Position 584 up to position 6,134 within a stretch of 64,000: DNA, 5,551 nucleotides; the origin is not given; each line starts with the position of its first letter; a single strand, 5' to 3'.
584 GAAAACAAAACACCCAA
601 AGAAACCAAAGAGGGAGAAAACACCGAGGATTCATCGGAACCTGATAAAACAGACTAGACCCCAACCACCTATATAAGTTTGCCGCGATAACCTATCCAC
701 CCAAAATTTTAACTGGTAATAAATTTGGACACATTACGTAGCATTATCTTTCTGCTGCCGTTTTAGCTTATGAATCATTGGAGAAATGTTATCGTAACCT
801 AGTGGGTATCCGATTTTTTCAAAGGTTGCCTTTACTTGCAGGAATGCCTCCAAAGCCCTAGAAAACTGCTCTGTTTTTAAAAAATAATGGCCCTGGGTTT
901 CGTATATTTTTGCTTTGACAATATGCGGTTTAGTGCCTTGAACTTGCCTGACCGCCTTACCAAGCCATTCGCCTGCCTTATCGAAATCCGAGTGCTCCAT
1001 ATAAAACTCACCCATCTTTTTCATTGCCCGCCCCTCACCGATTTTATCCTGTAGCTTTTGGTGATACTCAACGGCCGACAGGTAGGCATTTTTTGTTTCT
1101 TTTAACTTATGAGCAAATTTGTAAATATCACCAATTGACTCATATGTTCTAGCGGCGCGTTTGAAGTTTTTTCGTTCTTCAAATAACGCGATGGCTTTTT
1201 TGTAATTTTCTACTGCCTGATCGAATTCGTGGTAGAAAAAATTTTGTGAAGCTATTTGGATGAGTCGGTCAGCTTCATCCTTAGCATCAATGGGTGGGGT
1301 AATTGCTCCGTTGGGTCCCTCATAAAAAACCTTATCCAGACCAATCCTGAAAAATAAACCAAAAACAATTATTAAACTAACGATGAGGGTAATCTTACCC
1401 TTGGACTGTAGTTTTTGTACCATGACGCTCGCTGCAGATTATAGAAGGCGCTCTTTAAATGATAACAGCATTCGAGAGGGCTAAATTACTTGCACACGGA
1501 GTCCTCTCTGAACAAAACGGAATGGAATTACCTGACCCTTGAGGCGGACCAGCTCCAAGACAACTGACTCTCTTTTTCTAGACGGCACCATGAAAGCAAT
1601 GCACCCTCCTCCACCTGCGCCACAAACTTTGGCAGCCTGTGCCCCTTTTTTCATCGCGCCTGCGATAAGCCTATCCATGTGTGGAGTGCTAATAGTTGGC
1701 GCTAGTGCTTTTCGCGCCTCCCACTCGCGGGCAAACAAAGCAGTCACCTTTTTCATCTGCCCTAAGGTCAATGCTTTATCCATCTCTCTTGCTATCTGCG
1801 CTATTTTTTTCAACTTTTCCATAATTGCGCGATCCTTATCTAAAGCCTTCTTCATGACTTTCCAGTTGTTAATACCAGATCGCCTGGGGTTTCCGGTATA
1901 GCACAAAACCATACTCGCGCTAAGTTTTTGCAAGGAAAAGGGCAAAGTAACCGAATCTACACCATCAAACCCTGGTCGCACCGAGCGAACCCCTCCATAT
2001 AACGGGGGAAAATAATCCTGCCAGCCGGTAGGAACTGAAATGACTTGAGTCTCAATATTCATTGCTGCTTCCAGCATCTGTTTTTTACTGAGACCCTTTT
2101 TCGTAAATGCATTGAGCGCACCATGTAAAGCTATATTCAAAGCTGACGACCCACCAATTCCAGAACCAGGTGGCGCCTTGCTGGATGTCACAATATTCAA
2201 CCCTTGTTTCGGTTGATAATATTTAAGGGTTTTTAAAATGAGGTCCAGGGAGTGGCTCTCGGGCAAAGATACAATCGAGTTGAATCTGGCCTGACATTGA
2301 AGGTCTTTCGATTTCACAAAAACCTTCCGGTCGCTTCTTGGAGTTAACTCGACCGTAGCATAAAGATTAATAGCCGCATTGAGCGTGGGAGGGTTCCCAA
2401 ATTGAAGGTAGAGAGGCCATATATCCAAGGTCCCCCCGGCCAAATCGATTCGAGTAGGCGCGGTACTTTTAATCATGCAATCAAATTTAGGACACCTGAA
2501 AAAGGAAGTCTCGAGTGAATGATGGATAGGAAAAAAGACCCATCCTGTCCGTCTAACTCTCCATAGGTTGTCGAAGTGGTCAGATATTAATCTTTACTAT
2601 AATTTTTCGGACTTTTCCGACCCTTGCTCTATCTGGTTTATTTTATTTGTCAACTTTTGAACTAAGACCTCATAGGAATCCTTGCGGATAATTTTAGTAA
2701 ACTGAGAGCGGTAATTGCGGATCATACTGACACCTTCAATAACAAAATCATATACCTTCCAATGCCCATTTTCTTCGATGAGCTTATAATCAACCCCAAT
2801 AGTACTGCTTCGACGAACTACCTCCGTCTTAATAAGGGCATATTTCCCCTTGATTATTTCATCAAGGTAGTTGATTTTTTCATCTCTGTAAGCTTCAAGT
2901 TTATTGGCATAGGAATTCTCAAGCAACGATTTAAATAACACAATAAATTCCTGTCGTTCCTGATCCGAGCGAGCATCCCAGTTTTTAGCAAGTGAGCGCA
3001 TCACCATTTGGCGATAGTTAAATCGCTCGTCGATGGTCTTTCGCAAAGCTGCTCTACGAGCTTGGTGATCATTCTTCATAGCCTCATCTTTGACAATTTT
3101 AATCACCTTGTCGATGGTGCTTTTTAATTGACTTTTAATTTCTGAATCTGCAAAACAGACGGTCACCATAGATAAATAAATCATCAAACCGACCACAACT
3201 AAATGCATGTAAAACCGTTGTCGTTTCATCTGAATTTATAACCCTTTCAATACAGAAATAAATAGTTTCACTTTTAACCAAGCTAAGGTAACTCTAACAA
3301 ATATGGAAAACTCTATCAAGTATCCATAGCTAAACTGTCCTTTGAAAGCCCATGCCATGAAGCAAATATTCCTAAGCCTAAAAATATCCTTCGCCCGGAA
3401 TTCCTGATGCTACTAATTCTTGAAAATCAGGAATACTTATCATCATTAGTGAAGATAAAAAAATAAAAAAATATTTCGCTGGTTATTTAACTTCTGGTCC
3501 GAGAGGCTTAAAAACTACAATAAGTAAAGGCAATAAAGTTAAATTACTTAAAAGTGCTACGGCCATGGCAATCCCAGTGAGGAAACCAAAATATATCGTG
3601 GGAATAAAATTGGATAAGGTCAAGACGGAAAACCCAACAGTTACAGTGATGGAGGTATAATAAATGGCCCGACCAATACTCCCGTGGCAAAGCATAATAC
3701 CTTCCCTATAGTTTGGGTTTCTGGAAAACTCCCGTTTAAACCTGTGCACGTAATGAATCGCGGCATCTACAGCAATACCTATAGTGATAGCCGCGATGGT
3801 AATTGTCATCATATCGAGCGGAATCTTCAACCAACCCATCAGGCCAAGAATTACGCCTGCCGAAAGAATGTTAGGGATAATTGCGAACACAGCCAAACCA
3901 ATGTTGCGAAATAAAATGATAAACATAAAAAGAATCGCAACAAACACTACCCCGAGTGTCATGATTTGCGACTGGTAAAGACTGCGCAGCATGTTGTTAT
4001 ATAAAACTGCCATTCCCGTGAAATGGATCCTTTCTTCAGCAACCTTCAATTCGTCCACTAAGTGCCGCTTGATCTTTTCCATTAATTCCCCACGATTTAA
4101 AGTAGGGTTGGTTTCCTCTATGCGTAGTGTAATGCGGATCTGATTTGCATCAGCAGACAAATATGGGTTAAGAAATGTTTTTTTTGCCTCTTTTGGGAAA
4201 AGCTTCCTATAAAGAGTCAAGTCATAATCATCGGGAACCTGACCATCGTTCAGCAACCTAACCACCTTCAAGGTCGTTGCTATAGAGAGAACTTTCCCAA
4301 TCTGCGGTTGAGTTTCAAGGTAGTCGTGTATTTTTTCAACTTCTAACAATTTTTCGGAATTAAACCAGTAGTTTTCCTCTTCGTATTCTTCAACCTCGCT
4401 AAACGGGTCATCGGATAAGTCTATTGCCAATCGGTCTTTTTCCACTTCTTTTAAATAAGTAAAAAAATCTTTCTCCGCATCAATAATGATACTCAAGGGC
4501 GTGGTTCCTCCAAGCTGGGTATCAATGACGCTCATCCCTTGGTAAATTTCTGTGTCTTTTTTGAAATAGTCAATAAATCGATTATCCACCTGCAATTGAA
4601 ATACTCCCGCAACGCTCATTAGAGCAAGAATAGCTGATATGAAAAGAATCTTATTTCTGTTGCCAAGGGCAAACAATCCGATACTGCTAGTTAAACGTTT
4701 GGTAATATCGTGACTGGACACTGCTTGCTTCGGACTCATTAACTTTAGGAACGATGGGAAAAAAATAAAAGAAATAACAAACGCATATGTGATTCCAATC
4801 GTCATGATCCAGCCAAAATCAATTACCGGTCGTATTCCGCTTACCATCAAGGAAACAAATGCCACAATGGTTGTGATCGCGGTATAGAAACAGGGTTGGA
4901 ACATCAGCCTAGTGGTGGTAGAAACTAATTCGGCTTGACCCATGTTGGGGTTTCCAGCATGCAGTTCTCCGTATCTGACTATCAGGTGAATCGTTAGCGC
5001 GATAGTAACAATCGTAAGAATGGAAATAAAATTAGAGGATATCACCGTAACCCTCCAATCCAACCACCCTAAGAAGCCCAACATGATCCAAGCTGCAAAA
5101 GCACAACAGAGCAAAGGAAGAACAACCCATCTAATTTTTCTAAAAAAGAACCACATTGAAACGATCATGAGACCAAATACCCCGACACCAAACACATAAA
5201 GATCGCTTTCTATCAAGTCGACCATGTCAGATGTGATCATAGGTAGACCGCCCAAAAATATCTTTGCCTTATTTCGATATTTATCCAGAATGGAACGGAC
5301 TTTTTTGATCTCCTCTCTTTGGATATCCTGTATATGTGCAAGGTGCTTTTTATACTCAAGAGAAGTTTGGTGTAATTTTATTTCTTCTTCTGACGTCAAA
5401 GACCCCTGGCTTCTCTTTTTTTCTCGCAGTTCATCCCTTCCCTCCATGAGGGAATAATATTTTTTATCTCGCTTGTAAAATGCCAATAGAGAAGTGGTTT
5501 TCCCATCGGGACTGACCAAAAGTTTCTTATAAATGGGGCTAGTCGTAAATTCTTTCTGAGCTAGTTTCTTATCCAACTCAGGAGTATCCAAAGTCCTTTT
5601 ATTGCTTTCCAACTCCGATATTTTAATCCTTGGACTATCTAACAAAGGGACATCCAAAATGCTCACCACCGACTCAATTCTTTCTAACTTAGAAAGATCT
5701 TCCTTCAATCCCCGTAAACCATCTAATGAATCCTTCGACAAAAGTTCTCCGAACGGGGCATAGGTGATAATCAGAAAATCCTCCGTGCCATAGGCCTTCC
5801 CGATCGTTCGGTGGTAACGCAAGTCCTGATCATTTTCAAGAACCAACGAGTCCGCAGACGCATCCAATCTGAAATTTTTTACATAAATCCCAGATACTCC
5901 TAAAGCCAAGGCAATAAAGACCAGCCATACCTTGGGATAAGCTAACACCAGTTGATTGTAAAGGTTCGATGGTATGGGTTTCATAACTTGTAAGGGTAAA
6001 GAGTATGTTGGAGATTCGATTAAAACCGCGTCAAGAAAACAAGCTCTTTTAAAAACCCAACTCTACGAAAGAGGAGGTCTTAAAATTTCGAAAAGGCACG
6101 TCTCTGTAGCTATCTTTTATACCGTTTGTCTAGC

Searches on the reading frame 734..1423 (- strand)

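Call 32: search_protein_families(library=pfam, proteins=[window:734-1423:-], max_evalue=0.00001)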
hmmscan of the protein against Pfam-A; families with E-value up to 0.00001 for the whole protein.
window:734-1423:- (229 aa): 3 families
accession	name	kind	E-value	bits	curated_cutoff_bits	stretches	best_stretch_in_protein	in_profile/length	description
PF13424.12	TPR_12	-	3.1e-10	40.5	30.1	0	133-202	5-76/77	Tetratricopeptide repeat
PF14938.12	SNAP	-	6.5e-10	39.4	25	1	46-161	69-185/282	Soluble NSF attachment protein, SNAP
PF10602.15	RPN7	-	2.2e-07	31.1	29.6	0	88-203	33-145/174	26S proteasome subunit RPN7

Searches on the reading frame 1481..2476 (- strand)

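Call 32: search_protein_families(library=pfam, proteins=[window:1481-2476:-], max_evalue=0.00001)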
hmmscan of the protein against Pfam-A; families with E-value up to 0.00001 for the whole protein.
window:1481-2476:- (331 aa): 2 families
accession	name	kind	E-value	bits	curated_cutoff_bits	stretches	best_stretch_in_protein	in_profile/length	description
PF00288.32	GHMP_kinases_N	-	1e-15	58.1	22.3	1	80-162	3-87/87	GHMP kinases N terminal domain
PF08544.19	GHMP_kinases_C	-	6.8e-08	33.2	21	1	259-306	28-76/85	GHMP kinases C terminal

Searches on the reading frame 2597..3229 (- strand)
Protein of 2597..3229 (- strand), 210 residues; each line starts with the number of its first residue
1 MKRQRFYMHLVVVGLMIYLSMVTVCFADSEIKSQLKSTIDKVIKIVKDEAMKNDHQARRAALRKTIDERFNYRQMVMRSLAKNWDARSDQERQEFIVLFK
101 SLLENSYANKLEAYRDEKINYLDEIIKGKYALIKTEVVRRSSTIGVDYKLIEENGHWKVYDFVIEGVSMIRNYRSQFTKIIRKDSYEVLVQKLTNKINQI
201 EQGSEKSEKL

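Call 32: search_protein_families(library=pfam, proteins=[window:2597-3229:-], max_evalue=0.00001)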
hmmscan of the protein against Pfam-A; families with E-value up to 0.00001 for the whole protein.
window:2597-3229:- (210 aa): 1 family
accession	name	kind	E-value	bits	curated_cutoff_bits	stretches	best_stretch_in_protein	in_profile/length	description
PF05494.18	MlaC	-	3.1e-44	151.1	26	1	37-194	2-165/166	MlaC protein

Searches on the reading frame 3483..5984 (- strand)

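Call 32: search_protein_families(library=pfam, proteins=[window:3483-5984:-], max_evalue=0.00001)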
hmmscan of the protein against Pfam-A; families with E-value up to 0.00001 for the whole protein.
window:3483-5984:- (833 aa): 1 family
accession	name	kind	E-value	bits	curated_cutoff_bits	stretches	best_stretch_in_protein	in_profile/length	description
PF03176.21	MMPL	-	5e-34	118.2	20.5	2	603-825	75-302/333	MMPL family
